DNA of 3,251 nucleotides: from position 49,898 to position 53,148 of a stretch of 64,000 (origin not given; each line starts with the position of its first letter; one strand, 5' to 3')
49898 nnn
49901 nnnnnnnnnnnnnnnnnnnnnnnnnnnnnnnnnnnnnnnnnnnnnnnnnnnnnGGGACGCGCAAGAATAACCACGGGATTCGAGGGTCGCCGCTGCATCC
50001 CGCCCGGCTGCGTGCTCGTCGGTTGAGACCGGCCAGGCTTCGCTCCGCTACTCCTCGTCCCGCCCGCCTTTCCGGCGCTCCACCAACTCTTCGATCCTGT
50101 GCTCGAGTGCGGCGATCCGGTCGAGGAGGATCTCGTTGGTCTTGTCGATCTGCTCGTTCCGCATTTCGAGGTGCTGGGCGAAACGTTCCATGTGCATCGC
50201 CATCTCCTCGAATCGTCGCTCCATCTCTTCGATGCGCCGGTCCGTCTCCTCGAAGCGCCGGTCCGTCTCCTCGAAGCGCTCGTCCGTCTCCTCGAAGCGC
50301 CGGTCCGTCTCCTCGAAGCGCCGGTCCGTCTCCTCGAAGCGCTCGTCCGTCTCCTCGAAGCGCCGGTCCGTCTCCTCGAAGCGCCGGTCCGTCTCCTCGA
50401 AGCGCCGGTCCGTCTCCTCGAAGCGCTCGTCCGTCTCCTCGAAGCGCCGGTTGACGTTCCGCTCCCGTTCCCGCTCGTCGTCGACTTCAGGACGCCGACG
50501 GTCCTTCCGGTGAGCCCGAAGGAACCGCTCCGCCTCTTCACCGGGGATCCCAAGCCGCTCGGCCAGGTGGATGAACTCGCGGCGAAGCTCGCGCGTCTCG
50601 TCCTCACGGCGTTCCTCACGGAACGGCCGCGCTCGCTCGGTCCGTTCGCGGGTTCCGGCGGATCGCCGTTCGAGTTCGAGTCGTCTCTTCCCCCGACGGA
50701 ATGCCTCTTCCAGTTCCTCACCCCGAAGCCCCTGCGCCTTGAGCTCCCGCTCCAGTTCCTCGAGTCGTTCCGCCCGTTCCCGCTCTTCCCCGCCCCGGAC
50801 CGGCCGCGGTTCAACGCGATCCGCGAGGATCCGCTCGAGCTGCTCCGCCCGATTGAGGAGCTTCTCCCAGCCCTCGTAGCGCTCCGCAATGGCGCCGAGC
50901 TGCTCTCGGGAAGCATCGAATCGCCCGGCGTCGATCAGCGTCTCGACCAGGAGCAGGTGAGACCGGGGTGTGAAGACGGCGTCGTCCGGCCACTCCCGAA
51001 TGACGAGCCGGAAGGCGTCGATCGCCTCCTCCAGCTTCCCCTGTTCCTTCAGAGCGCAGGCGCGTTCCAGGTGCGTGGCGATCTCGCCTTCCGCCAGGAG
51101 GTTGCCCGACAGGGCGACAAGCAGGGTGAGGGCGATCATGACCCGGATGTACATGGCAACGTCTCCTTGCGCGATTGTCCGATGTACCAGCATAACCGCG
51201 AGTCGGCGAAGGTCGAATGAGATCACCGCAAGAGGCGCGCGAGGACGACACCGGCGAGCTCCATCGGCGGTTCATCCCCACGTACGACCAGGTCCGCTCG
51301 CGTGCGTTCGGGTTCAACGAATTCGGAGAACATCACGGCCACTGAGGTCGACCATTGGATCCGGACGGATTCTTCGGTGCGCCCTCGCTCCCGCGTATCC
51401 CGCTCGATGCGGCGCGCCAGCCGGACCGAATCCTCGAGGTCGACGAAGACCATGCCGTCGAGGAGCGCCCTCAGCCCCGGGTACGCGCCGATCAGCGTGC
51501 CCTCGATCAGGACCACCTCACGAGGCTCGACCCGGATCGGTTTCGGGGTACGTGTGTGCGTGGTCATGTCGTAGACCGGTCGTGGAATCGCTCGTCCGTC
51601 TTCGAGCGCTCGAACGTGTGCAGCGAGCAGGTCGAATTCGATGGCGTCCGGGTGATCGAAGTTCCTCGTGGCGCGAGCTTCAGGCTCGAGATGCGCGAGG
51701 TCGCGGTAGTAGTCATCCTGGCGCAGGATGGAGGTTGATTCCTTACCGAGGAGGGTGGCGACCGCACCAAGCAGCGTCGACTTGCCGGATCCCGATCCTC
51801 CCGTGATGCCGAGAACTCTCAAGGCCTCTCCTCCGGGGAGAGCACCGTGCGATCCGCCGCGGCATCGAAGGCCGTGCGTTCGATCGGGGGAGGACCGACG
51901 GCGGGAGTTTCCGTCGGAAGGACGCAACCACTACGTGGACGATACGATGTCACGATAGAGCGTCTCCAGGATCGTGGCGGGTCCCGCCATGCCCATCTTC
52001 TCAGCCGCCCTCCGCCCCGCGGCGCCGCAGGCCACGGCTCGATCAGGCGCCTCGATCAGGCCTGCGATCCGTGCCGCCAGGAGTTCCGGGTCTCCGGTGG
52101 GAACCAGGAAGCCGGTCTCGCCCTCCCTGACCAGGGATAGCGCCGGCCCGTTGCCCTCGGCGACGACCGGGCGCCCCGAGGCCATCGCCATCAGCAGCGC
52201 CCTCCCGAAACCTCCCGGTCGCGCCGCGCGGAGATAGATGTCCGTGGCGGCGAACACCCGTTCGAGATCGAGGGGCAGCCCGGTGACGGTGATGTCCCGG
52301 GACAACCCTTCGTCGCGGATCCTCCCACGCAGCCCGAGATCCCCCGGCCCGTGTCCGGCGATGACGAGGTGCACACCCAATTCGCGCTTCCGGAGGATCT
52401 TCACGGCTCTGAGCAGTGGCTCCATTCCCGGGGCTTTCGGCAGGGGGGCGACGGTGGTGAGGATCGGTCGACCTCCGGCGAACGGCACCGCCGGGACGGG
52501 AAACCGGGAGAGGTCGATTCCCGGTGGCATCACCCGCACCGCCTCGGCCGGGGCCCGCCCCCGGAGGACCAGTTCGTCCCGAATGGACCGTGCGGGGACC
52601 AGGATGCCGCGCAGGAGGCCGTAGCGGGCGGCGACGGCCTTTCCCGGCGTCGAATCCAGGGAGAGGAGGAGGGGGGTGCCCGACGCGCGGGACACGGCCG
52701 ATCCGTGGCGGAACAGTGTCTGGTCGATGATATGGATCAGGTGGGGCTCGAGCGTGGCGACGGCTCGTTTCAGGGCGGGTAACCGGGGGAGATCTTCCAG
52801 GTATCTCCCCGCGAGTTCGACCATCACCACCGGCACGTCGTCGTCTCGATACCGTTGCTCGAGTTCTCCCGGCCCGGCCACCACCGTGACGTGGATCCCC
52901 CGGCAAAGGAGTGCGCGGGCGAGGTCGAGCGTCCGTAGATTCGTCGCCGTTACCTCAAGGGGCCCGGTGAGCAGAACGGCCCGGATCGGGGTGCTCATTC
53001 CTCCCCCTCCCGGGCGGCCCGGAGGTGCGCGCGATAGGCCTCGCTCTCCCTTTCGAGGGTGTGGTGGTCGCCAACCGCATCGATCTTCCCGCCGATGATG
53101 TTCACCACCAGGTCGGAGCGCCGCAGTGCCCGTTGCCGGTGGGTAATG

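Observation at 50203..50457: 21-bp in-frame tandem array encoding an (R/E)RFEETD heptad repeat in a secreted Arg/Glu-rich protein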

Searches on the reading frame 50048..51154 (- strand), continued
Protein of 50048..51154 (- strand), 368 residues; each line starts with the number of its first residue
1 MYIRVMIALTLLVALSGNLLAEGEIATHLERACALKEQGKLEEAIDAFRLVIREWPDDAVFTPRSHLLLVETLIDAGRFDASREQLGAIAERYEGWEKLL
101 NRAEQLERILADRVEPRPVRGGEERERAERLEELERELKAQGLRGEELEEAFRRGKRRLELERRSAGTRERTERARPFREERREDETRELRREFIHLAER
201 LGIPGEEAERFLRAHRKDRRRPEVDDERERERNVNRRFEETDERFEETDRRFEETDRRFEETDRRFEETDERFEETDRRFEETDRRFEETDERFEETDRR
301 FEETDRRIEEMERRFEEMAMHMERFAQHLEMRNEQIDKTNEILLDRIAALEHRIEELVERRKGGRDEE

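Call 41: search_protein_families(library=pfam, alignment_id=A2, max_evalue=0.01)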
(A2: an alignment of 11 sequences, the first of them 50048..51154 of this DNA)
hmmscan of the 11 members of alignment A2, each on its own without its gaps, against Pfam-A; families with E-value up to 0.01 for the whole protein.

A. member 1, window:50048-51154:- (368 aa): 8 families
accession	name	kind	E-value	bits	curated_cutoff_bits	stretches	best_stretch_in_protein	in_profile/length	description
PF14559.12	TPR_19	-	1.7e-05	25.4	25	1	37-93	3-55/68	Tetratricopeptide repeat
PF13432.12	TPR_16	-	0.0001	23.1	32.7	0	32-59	4-65/65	Tetratricopeptide repeat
PF13174.12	TPR_6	-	0.0012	19.8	26.3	0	30-57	5-32/33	Tetratricopeptide repeat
PF00515.34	TPR_1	-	0.0012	19.1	27.8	1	27-58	3-34/34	Tetratricopeptide repeat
PF02601.20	Exonuc_VII_L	-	0.0016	18.4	35.9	1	227-340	153-270/315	Exonuclease VII, large subunit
PF07889.17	DUF1664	-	0.0026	18.2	34.6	0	233-313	45-122/124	Protein of unknown function (DUF1664)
PF07719.23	TPR_2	-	0.0037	17.7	27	0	27-52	3-28/34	Tetratricopeptide repeat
PF22470.1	Histone_HNS_N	-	0.0042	17.4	24.5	1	97-151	24-78/79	H-NS histone-like proteins, N-terminal domain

B. families by the number of members that match (of 11 scanned): 27 families (the first 25 are shown)
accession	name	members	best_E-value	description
PF14559.12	TPR_19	10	8.2e-07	Tetratricopeptide repeat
PF07719.23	TPR_2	8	7.5e-06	Tetratricopeptide repeat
PF13432.12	TPR_16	7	1.9e-07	Tetratricopeptide repeat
PF13174.12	TPR_6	7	5.1e-05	Tetratricopeptide repeat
PF00515.34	TPR_1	6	2.2e-06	Tetratricopeptide repeat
PF13428.12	TPR_14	6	4.5e-05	Tetratricopeptide repeat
PF13424.12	TPR_12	5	3.1e-07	Tetratricopeptide repeat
PF13181.12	TPR_8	4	2.3e-05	Tetratricopeptide repeat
PF12895.13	ANAPC3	3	2.5e-05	Anaphase-promoting complex, cyclosome, subunit 3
PF02601.20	Exonuc_VII_L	2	0.0016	Exonuclease VII, large subunit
PF23067.1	MG280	1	1.3e-05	Uncharacterised protein MG280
PF01442.23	Apolipoprotein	1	0.00011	Apolipoprotein A1/A4/E domain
PF11846.14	Wzy_C_2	1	0.00015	Virulence factor membrane-bound polymerase, C-terminal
PF13374.12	TPR_10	1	0.00022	Tetratricopeptide repeat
PF13176.12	TPR_7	1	0.00026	Tetratricopeptide repeat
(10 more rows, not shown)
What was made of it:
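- On TPR repeat proteins (Pfam clan, TPR_19 PF14559): 10 of 11 family members match, with a best E-value of 8e-7 (call 41).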

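Call 42: search_solved_structures(query=A2, max_evalue=0.1)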
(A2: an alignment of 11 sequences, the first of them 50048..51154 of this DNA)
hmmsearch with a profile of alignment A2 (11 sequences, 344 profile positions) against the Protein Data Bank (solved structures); distinct sequences matched with E-value up to 0.1: 125 (the best 60 are shown).
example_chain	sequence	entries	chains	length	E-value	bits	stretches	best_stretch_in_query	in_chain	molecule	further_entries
5i9h_A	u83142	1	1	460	3.6e-14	55.9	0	33-89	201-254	pentatricopeptide repeat protein dPPR-U8G2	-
5i9d_A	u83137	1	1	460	4.4e-14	55.6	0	33-89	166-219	pentatricopeptide repeat protein dPPR-U8A2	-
5i9g_C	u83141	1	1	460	4.8e-14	55.4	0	34-89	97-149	pentatricopeptide repeat protein dPPR-U8C2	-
5i9f_A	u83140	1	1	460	5.2e-14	55.3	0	33-89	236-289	pentatricopeptide repeat protein dPPR-U10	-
6een_C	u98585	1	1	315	2.9e-11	46.3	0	33-89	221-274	Designer Pentatricopeptide Protein dPPR10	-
6een_A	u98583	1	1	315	4.7e-11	45.6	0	33-89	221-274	Designer Pentatricopeptide Protein dPPR10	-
6een_D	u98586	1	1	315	3.4e-10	42.8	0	33-89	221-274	Designer Pentatricopeptide Protein dPPR10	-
6een_B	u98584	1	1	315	3.4e-10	42.8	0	33-89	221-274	Designer Pentatricopeptide Protein dPPR10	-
1w3b_A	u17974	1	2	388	2.1e-09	40.1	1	30-87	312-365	UDP-N-ACETYLGLUCOSAMINE--PEPTIDE N-ACETYLGLUCOSAMINYLTRANSFERASE 110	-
6eou_A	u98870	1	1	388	2.2e-09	40.1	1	30-87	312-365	UDP-N-acetylglucosamine--peptide N-acetylglucosaminyltransferase 110 kDa subunit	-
5orq_A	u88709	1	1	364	3.6e-09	39.4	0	34-89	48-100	cPPR-Telo1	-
5orm_A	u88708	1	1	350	1e-08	37.9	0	34-89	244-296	cPPR-Telo1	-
7yeh_B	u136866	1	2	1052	1.6e-08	37.3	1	30-88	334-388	UDP-N-acetylglucosamine--peptide N-acetylglucosaminyltransferase 110 kDa subunit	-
7yea_A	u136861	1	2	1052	1.6e-08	37.3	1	30-88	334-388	UDP-N-acetylglucosamine--peptide N-acetylglucosaminyltransferase 110 kDa subunit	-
7ntf_A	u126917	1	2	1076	1.8e-08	37.1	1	30-88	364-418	Isoform 1 of UDP-N-acetylglucosamine--peptide N-acetylglucosaminyltransferase 110 kDa subu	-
6g5s_A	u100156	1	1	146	0.001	21.5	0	29-98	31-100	Cell division coordinator CpoB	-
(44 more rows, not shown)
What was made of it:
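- On TPR repeat proteins (Pfam clan, TPR_19 PF14559): A family profile against the PDB gives TPR and PPR hits with E-values down to 4e-14 (call 42).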

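Call 43: list_cluster_members(proteins=[window:50048-51154:-, window:50048-51193:-, P0001, P0008, P0010, P0090, P0005, P0031])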
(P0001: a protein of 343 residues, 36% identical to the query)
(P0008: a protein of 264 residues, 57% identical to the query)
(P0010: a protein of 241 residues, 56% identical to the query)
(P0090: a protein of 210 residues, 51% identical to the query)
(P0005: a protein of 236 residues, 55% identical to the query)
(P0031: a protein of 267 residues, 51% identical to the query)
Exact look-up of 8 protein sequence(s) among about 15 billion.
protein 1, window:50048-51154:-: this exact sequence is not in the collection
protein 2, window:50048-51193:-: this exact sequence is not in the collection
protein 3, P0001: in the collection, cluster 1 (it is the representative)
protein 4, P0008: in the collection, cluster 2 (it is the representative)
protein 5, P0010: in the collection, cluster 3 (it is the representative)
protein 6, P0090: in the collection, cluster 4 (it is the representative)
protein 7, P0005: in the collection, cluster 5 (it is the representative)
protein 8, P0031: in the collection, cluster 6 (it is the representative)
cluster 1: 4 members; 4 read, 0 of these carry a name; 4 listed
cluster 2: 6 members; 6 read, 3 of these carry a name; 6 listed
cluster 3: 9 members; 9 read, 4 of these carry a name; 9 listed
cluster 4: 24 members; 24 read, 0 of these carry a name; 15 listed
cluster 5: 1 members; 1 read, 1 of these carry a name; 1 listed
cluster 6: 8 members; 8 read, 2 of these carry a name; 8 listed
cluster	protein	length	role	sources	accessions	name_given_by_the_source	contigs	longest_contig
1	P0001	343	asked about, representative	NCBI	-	-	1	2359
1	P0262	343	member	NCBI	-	-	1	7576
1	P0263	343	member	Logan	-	-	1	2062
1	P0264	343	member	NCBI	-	-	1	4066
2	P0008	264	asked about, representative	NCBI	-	-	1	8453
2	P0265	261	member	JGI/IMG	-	Holliday junction resolvase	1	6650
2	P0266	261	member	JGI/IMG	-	Holliday junction resolvase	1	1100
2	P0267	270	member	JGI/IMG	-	Holliday junction resolvase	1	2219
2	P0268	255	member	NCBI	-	-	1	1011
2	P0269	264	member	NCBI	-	-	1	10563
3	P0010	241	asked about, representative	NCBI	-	-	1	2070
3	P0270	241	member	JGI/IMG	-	Holliday junction resolvase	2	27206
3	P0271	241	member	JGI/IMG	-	Holliday junction resolvase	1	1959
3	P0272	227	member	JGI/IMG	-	Holliday junction resolvase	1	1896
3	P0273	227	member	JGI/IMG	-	Holliday junction resolvase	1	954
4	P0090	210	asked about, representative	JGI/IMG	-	-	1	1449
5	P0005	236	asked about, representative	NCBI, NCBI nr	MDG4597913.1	MAG: DUF3782 domain-containing protein [Candidatus Contendobacter sp.] | DUF3782 domain-containing protein [Candidatus Contendobacter sp.]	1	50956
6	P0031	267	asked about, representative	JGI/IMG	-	-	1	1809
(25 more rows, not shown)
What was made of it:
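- Tried and rejected: Exact look-up of the window protein with two alternative starts found nothing in the collection (call 43).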

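Call 48: fold_search(model_id=the predicted structure, library=pdb)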
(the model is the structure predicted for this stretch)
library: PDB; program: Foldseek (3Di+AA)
matches with E <= 10: 1342; with E <= 0.001: 0
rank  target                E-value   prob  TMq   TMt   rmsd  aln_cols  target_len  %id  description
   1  8fwd_1                1.0e-02  1.00  0.17  0.42  13.3       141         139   23  Fast and versatile sequence- independent protein docking for nanomaterials design using RPXDock (released 2023-05-10)
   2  8cus_A                1.2e-02  1.00  0.18  0.46  12.7       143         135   21  Accurate computational design of genetically encoded 3D protein crystals (released 2023-11-01)
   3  8cut_A                1.2e-02  1.00  0.18  0.46  12.7       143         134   21  Accurate computational design of genetically encoded 3D protein crystals (released 2023-11-01)
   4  8far_A                1.4e-02  1.00  0.18  0.45  12.9       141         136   22  Accurate computational design of genetically encoded 3D protein crystals (released 2023-11-01)
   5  11kc_A                1.4e-02  0.99  0.19  0.30  12.5       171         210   22  Cryo-EM determined structure of designed nanoparticle O43-TM (released 2026-04-08)
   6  5fzq_B                1.5e-02  1.00  0.19  0.61   7.5       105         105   18  Designed TPR Protein M4N (released 2016-10-12)
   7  2wqh                  1.7e-02  1.00  0.19  0.58   5.0        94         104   17  Crystal structure of CTPR3Y3 (released 2010-04-07)
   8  5che_F                1.7e-02  1.00  0.20  0.55   7.1       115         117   15  Crystal structure of Arabidopsis glutamyl-tRNA reductase in complex with its regulatory proteins (released 2016-02-03)
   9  4cgv_B                1.7e-02  1.00  0.21  0.54  14.7       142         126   14  First TPR of Spaghetti (RPAP3) bound to HSP90 peptide SRMEEVD (released 2014-05-14)
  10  1na3_A                1.8e-02  1.00  0.19  0.71   2.8        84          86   14  Design of Stable alpha-Helical Arrays from an Idealized TPR Motif (released 2003-06-03)
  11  6w5q_C                1.8e-02  1.00  0.21  0.65   4.4       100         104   15  Structure of the globular C-terminal domain of P. aeruginosa LpoP (released 2020-05-06)
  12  4cgv_C                2.1e-02  1.00  0.20  0.54  14.9       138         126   14  First TPR of Spaghetti (RPAP3) bound to HSP90 peptide SRMEEVD (released 2014-05-14)
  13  5l0y_H                2.3e-02  1.00  0.20  0.51  15.3       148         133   13  Crystal Structure of a Sec72-ssa1 c-terminal peptide fusion protein (released 2017-03-22)
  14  5fzq_A                2.4e-02  1.00  0.19  0.59   7.8       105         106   18  Designed TPR Protein M4N (released 2016-10-12)
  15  5l0y_B                2.4e-02  1.00  0.21  0.47  14.7       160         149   14  Crystal Structure of a Sec72-ssa1 c-terminal peptide fusion protein (released 2017-03-22)
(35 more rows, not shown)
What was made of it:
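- On TPR repeat proteins: Foldseek's best superpositions are all TPR domains (call 48).
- Closest known: CpoB/YbgF. Same: The LpoP TPR is the best structural superposition (target-normalised TM-score 0.79; call 48).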

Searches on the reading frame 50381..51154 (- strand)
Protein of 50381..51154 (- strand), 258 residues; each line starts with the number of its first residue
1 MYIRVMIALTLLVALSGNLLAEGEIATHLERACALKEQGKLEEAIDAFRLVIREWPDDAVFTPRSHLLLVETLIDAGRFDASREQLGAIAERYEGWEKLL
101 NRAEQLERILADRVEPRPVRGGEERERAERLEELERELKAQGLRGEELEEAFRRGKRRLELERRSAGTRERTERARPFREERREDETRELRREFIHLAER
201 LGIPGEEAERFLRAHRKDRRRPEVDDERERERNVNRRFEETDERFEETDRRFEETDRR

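Call 37: search_protein_representatives(protein=window:50381-51154:-)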
Query: 258 residues. Proteins with E-value up to 0.001 (for the whole library): 354; up to 1e-10: 44; up to 1e-30: 2. The best 150 are listed.
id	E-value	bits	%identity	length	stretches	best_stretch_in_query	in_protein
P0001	6.0e-61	222.3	53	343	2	1-182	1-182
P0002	1.9e-39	151.9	45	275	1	1-234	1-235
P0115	1.1e-29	120.0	40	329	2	1-151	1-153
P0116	1.0e-27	113.6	48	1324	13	21-85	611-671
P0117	8.1e-27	110.6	47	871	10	31-77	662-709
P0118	2.1e-22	96.1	47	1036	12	28-58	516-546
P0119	2.4e-22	96.0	46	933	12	27-82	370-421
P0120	1.1e-21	93.8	46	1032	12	31-91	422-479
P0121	1.7e-20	89.9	55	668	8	28-57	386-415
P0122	1.8e-19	86.5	46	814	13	28-72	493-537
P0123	2.1e-19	86.3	39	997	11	30-60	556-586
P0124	3.4e-19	85.6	48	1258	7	26-59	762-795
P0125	4.6e-19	85.2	42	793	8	24-60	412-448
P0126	1.2e-18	83.9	45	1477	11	32-80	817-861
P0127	5.7e-18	81.6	40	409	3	10-240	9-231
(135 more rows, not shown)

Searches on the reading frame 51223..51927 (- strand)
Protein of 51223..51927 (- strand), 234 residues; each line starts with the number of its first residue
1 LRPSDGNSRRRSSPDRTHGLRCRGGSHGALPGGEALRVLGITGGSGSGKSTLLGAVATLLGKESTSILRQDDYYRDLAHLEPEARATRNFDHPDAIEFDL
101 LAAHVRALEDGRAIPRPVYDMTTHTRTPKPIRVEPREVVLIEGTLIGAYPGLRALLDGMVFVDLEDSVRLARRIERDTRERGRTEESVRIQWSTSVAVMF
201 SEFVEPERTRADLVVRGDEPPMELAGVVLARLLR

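Call 6: search_protein_families(library=pfam, proteins=[window:51223-51927:-], max_evalue=1)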
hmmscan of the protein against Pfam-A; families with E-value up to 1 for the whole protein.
window:51223-51927:- (234 aa): 23 families
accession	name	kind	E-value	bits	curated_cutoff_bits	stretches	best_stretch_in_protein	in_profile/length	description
PF00485.24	PRK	-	1.3e-35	123.5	22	1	38-215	1-187/196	Phosphoribulokinase / Uridine kinase family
PF13238.12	AAA_18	-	6e-07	30.4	29.4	1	40-187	2-122/128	AAA domain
PF13555.12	AAA_29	-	2.2e-05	24.5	27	1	41-61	27-47/61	P-loop containing region of AAA domain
PF00005.33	ABC_tran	-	8.1e-05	23.7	25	1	37-75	12-50/137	ABC transporter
PF01121.26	CoaE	-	0.00064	19.9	27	1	38-72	2-32/180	Dephospho-CoA kinase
PF25199.1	nSTAND_NTPase5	-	0.001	19.3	34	1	33-79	38-86/145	Novel STAND NTPase 5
PF02463.25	SMC_N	-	0.0014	18.6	40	1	40-74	28-62/220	RecF/RecN/SMC N terminal domain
PF13671.12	AAA_33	-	0.0021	18.8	27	1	42-97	5-56/143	AAA domain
PF13207.12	AAA_17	-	0.0036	18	27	0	42-61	1-20/136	AAA domain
PF13476.12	AAA_23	-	0.0041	18.2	27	1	40-75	23-56/201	AAA domain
PF19975.5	DO-GTPase1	-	0.007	16.1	27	1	41-90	2-50/271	Double-GTPase 1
PF13191.12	AAA_16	-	0.012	16.5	32.6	1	35-63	24-51/167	AAA ATPase domain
PF13304.12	AAA_21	-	0.018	15.5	27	1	40-72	3-44/304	AAA domain, putative AbiEii toxin, Type IV TA system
PF13521.12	AAA_28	-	0.02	15.6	27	1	41-79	4-37/164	AAA domain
PF00437.27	T2SSE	-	0.02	14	24.9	1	41-69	147-175/370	Type II/IV secretion system protein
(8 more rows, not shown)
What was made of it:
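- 51223..51927 (-): Upstream co-directional uridine kinase (PRK family) gene; conserved neighbour. Pfam PRK, E = 1e-35 (call 6).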

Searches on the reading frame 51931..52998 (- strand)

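Call 6: search_protein_families(library=pfam, proteins=[window:51931-52998:-], max_evalue=1)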
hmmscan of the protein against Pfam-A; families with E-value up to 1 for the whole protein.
window:51931-52998:- (355 aa): 6 families
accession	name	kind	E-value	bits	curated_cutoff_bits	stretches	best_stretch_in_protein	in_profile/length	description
PF13692.12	Glyco_trans_1_4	-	1.4e-23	84.1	27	1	178-316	2-141/142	Glycosyl transferases group 1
PF00534.26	Glycos_transf_1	-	1.9e-22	80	26.4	1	173-330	11-171/172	Glycosyl transferases group 1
PF13439.12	Glyco_transf_4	-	3.5e-12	47.1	28.5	1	23-165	8-170/170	Glycosyltransferase Family 4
PF13579.12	Glyco_trans_4_4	-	5e-10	40.4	29.7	1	20-160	4-158/158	Glycosyl transferase 4-like domain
PF13524.12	Glyco_trans_1_2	-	0.0052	17.2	25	1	243-332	38-129/144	Glycosyl transferase-like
PF13477.12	Glyco_trans_4_2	-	0.031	14.9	23.4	1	18-113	8-105/139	Glycosyl transferase 4-like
